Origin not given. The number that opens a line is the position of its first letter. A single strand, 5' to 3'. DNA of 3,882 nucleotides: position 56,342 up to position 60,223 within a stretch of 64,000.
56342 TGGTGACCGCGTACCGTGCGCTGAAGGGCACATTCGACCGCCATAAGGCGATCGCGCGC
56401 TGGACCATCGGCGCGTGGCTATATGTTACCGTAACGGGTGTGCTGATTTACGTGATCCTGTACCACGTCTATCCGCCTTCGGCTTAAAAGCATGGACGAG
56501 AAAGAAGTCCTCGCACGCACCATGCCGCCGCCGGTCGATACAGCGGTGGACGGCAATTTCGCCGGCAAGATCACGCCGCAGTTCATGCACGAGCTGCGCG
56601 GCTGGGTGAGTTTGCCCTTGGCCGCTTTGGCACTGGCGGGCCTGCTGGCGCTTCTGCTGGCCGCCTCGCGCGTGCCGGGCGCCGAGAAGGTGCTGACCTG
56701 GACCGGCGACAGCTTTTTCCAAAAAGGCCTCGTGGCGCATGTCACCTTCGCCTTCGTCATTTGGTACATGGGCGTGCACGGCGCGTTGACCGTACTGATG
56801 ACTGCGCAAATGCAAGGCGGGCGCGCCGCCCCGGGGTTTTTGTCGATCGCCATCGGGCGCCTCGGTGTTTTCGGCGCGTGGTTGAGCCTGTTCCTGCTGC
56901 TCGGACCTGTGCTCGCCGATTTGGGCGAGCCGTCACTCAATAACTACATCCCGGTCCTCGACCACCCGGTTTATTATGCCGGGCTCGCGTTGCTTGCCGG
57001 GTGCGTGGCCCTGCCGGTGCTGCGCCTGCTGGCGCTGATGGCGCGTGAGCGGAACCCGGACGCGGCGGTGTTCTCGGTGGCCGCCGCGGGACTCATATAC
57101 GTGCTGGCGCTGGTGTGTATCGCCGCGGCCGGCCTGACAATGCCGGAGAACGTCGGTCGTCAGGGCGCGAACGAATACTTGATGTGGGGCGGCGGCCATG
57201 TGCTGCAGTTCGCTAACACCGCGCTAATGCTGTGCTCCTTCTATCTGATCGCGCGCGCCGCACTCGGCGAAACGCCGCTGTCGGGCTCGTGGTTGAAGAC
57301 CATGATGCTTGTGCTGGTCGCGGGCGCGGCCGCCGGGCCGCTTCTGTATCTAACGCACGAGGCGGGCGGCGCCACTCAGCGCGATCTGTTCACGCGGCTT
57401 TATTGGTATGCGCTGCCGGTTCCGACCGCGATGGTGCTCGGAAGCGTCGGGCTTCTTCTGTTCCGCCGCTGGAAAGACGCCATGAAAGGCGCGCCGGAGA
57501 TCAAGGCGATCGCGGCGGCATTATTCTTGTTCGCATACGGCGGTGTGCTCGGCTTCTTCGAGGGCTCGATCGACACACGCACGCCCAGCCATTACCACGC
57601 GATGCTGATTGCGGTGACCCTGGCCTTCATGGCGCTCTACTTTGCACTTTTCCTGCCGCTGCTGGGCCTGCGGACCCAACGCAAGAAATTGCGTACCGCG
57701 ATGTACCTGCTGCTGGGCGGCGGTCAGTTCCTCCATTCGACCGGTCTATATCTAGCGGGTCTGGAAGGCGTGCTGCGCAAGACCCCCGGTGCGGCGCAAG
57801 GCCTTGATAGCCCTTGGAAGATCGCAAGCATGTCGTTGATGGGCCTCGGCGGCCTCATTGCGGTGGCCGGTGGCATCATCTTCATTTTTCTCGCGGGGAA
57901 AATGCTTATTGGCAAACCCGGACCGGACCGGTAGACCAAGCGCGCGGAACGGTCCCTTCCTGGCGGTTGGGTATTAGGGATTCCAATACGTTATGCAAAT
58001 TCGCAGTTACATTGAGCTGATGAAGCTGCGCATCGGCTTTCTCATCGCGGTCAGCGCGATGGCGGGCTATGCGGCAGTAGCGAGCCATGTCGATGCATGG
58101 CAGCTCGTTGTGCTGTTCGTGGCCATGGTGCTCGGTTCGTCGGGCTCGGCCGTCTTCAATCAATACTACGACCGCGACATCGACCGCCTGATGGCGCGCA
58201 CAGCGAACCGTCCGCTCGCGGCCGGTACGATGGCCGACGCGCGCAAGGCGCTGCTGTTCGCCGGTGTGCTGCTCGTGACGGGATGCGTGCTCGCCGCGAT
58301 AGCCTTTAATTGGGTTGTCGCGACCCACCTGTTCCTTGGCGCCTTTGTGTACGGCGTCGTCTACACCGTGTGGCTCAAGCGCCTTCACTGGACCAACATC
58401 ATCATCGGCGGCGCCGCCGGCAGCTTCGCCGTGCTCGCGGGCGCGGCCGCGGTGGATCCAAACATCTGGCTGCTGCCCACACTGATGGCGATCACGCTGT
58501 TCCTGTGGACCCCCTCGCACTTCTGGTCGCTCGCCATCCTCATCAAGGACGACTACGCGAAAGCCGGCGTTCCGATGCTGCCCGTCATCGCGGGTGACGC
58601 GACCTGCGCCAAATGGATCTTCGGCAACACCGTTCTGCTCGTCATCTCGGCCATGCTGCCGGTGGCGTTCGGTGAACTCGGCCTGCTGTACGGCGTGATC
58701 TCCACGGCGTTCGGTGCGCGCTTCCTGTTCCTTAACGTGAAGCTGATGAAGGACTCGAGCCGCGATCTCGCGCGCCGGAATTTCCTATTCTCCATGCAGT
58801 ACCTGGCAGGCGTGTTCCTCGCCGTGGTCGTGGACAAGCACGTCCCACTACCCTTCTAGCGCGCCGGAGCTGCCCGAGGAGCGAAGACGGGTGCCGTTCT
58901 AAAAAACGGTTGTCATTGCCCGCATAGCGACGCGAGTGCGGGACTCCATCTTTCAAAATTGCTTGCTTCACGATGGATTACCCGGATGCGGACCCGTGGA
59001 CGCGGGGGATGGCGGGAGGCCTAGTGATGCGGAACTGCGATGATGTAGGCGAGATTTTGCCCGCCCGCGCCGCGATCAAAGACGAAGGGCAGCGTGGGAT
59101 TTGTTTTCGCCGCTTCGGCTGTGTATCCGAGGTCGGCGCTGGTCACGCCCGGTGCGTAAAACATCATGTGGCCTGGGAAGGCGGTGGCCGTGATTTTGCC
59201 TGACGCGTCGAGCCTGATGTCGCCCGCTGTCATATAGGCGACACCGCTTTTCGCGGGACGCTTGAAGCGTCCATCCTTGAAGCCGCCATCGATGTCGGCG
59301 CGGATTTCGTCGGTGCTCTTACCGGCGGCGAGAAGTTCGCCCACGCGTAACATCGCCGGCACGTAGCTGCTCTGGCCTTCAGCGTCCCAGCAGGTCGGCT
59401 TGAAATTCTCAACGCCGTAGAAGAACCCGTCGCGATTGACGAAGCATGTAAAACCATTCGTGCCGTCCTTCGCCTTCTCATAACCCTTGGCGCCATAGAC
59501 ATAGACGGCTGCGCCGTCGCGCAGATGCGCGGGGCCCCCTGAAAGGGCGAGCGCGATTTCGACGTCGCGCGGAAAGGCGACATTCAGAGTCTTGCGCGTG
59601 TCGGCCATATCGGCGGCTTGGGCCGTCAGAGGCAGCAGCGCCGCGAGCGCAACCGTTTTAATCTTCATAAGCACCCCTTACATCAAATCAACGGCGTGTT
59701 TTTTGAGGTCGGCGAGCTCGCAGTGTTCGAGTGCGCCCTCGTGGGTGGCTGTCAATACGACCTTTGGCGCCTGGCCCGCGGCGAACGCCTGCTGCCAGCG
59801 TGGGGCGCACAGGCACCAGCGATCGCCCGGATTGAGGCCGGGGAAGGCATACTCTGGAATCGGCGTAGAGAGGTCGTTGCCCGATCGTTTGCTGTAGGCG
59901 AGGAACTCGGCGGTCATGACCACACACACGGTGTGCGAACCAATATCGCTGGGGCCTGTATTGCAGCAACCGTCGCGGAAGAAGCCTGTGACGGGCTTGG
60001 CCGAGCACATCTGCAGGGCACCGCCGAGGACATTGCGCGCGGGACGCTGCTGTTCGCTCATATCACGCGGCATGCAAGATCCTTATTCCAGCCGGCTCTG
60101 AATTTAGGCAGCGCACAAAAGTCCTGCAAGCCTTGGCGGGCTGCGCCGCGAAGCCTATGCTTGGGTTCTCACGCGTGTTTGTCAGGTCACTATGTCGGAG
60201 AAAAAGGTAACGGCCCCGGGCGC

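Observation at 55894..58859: Oxidase-like orphan: a CuB-deficient heme-copper-oxidase subunit I homologue in a small-TM / DUF420 / ctaB operon facing ctaCDGE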

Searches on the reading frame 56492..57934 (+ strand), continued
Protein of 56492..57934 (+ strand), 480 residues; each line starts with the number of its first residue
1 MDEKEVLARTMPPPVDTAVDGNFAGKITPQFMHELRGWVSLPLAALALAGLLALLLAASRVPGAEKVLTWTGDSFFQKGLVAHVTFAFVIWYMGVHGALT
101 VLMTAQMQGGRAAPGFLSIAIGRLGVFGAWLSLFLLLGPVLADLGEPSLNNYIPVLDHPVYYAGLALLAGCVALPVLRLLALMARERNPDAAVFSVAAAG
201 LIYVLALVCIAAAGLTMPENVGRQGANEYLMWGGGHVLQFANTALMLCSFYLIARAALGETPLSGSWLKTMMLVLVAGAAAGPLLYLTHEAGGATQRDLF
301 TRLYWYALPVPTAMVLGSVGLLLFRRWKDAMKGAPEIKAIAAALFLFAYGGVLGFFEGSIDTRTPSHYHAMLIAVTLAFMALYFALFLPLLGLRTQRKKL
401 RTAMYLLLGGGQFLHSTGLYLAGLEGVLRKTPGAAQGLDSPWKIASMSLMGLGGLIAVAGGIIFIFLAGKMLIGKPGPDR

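Call 80: find_related_loci(query=A3, collection=metagenome_contigs, flank=8000)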
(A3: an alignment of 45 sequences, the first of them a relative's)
Query A3 (443 aa) in metagenome_contigs; peptide patterns used: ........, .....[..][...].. (x = any residue, [..] = any of these).
600 stretches matched a pattern (row limit reached: there are more); 579 encode a relative of the query (tblastn E <= 1e-3); the best 80 are kept; 80 distinct loci.
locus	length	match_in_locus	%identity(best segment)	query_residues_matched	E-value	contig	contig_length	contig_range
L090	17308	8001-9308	42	8-443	3e-102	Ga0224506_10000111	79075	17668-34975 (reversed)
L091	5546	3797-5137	42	1-443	3e-97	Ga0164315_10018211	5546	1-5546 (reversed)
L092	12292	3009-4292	43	9-443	9e-96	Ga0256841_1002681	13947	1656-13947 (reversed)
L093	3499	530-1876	43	1-438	5e-96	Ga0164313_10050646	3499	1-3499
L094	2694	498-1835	42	4-443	2e-97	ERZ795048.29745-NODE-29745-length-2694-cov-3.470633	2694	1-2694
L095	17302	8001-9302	44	14-443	6e-94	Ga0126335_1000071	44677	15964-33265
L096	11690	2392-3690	42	6-434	7e-94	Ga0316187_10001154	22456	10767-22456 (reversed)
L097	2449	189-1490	42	8-438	2e-95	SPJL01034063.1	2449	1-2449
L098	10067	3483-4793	39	6-438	1e-91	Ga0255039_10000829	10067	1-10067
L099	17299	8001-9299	40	6-434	2e-91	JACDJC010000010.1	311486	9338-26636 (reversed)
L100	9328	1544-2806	42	19-434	3e-91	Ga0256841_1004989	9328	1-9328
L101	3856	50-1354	40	8-438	8e-92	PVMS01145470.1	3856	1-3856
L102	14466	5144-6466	42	9-443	4e-91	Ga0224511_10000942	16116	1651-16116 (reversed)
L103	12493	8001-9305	40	8-438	1e-90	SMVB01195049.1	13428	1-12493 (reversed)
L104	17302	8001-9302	41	4-434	1e-90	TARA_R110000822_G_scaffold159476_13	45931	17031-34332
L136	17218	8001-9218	41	6-410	2e-86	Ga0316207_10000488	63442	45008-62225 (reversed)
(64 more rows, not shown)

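Call 84: search_protein_families(library=pfam, proteins=[L136:1548-2087:+, L136:2090-3835:+, L136:3950-4807:+, L136:4804-5688:+, L136:5785-7335:+, L136:7304-7831:+, L136:7950-9326:+, L136:9636-10064:-, L136:10092-10727:-, L136:11166-11741:+], max_evalue=0.01)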
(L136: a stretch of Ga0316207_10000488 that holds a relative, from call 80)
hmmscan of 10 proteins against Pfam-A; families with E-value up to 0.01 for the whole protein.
L136:1548-2087:+ (179 aa): 1 family
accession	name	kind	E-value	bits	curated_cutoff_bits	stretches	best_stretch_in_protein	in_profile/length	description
PF00116.26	COX2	-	4.6e-06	27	22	1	110-170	53-113/120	Cytochrome C oxidase subunit II, periplasmic domain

L136:2090-3835:+ (581 aa): 2 families
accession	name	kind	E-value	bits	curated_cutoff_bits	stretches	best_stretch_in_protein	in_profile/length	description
PF00115.25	COX1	-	1.1e-58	199.6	34.8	1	22-475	3-433/436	Cytochrome C and Quinol oxidase polypeptide I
PF07835.17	COX4_pro_2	-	0.0015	19.1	22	1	164-191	14-41/46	Bacterial aa3 type cytochrome c oxidase subunit IV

L136:3950-4807:+ (285 aa): 1 family
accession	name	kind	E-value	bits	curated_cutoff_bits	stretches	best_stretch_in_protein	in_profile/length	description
PF01040.23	UbiA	-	5.3e-55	186.8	34.2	1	19-267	3-248/250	UbiA prenyltransferase family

L136:4804-5688:+ (294 aa): 3 families
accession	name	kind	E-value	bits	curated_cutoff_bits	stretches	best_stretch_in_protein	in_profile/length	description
PF02630.20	SCO1-SenC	-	2.8e-16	60.1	22.8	1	71-199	2-130/134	SCO1/SenC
PF00578.27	AhpC-TSA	-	9.6e-05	22.8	26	1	66-158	1-82/124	AhpC/TSA family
PF08534.16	Redoxin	-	0.00072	19.8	26.6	1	72-205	8-130/148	Redoxin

L136:5785-7335:+ (516 aa): 13 families
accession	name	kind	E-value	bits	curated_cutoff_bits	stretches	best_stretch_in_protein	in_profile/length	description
PF02662.21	FlpD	-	5.2e-16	59.2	22.3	1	406-503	25-122/123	Methyl-viologen-reducing hydrogenase, delta subunit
PF00033.24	Cytochrome_B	-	4e-15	56.6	27.2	1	28-199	12-182/189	Cytochrome b/b6/petB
PF13631.11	Cytochrom_B_N_2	-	3.4e-10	40.6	27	1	90-199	3-113/169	Cytochrome b(N-terminal)/b6/petB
PF12838.12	Fer4_7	-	8.2e-06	26.6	27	1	299-348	2-50/52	4Fe-4S dicluster domain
PF13534.11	Fer4_17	-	4.1e-05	24.5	22.2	0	298-311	45-58/61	4Fe-4S dicluster domain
PF00037.32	Fer4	-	4.2e-05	23.6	21.1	1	293-314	2-23/24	4Fe-4S binding domain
PF13187.11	Fer4_9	-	0.00011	22.6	27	1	298-348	1-49/52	4Fe-4S dicluster domain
PF13183.11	Fer4_8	-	0.00013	22.9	27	0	296-311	51-66/68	4Fe-4S dicluster domain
PF12837.12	Fer4_6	-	0.00033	20.9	25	1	299-314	9-24/24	4Fe-4S binding domain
PF14697.11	Fer4_21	-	0.00043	20.8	35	1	292-346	1-51/59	4Fe-4S dicluster domain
PF13237.11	Fer4_10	-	0.0011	19.3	25.5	1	293-346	3-52/53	4Fe-4S dicluster domain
PF25160.1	LdpA_Fe-S-bd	-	0.0014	18.8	27.6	0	294-318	23-47/49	LdpA Fe-S cluster-binding domain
PF12800.12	Fer4_4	-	0.0096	16.7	24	0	297-311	2-16/17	4Fe-4S binding domain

L136:7304-7831:+ (175 aa): 0 families

L136:7950-9326:+ (458 aa): 1 family
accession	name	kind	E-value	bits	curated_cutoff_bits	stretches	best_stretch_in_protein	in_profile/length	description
PF00115.25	COX1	-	5.2e-13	49.1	34.8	1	31-424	6-417/436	Cytochrome C and Quinol oxidase polypeptide I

L136:9636-10064:- (142 aa): 1 family
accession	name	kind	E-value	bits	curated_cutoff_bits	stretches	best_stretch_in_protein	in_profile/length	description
PF04238.17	DUF420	-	2.9e-41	141.2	30.5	1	7-134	1-129/130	Protein of unknown function (DUF420)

L136:10092-10727:- (211 aa): 3 families
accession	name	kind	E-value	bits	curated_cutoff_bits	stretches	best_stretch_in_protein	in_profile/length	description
PF02630.20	SCO1-SenC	-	2.7e-40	137.9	22.8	1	52-187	2-133/134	SCO1/SenC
PF00578.27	AhpC-TSA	-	7.1e-06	26.4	26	1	52-123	6-72/124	AhpC/TSA family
PF13905.12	Thioredoxin_8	-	0.00058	20.6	27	1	71-132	1-54/94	Thioredoxin-like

L136:11166-11741:+ (191 aa): 0 families

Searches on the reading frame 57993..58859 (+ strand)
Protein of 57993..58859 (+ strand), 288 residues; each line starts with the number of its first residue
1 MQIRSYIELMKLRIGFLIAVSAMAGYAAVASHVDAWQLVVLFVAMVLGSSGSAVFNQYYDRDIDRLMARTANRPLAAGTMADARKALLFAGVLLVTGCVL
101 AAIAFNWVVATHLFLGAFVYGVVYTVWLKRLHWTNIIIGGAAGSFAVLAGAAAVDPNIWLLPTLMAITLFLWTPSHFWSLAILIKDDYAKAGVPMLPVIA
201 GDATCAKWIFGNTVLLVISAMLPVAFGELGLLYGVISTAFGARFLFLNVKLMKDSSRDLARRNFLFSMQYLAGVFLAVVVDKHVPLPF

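Call 3: search_protein_families(library=pfam, proteins=[window:57993-58859:+], max_evalue=0.1)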
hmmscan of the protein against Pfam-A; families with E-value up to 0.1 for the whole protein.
window:57993-58859:+ (288 aa): 2 families
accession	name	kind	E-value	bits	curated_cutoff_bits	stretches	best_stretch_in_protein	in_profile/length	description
PF01040.23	UbiA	-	2e-53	181.7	34.2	1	20-266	3-246/250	UbiA prenyltransferase family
PF17628.7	IncD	-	0.014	15.6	27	1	85-134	54-104/141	Inclusion membrane protein D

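Call 4: search_protein_families(library=ncbifam, proteins=[window:57993-58859:+], max_evalue=0.1)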
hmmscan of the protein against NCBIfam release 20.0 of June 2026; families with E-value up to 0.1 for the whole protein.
window:57993-58859:+ (288 aa): 19 families
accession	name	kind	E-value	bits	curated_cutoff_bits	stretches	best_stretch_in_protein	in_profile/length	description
TIGR01473.1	cyoE_ctaB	equivalog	3.3e-79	266.6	210.3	1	5-282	2-281/281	heme o synthase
NF003349.0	PRK04375.1-2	equivalog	6.1e-73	245.8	246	1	2-284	24-312/318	heme o synthase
NF003348.0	PRK04375.1-1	equivalog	5e-45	154.1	285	1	1-284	1-285/292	heme o synthase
NF009523.0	PRK12884.1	equivalog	2e-16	60.1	269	1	2-268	3-266/279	prenyltransferase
NF009522.0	PRK12883.1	equivalog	8.1e-16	58.3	353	1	1-279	1-268/279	geranylgeranylglycerol-phosphate geranylgeranyltransferase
TIGR01474.1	ubiA_proteo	equivalog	3.2e-14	53.1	275.45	1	24-277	30-276/282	4-hydroxybenzoate octaprenyltransferase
NF009521.0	PRK12882.1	equivalog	4.8e-13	49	296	1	1-276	3-274/280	geranylgeranylglycerol-phosphate geranylgeranyltransferase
NF006088.0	PRK08238.1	equivalog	5e-12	45.2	351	1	17-171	209-357/482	UbiA family prenyltransferase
TIGR01475.1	ubiA_other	subfamily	2.4e-10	40.4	180.8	1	2-280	1-277/282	UbiA-like polyprenyltransferase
NF009524.0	PRK12886.1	equivalog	2.7e-10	40.1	387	1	3-281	8-283/291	prenyltransferase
NF009515.0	PRK12874.1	equivalog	3.6e-10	39.7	392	1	16-280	26-285/291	4-hydroxybenzoate polyprenyltransferase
NF041585.1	MqnP_Cj_Hp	exception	7e-09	35.6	375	1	17-280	20-278/281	menaquinone biosynthesis prenyltransferase MqnP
NF008977.0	PRK12324.1-2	equivalog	1e-07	31.6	234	1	5-171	4-171/297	decaprenyl-phosphate phosphoribosyltransferase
NF008978.0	PRK12324.1-4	equivalog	1.1e-07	31.1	207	1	16-159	49-191/322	decaprenyl-phosphate phosphoribosyltransferase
NF009526.0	PRK12888.1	equivalog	3.1e-06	26.8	364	1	19-274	35-284/301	4-hydroxybenzoate octaprenyltransferase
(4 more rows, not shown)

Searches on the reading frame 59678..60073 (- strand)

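Call 40: search_protein_families(library=pfam, proteins=[window:59678-60073:-], max_evalue=0.01)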
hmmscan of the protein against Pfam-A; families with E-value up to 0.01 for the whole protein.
window:59678-60073:- (131 aa): 1 family
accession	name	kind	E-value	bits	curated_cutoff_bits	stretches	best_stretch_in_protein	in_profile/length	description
PF09996.14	DUF2237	-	2.2e-55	185.9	25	1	13-127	1-115/115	Uncharacterized protein conserved in bacteria (DUF2237)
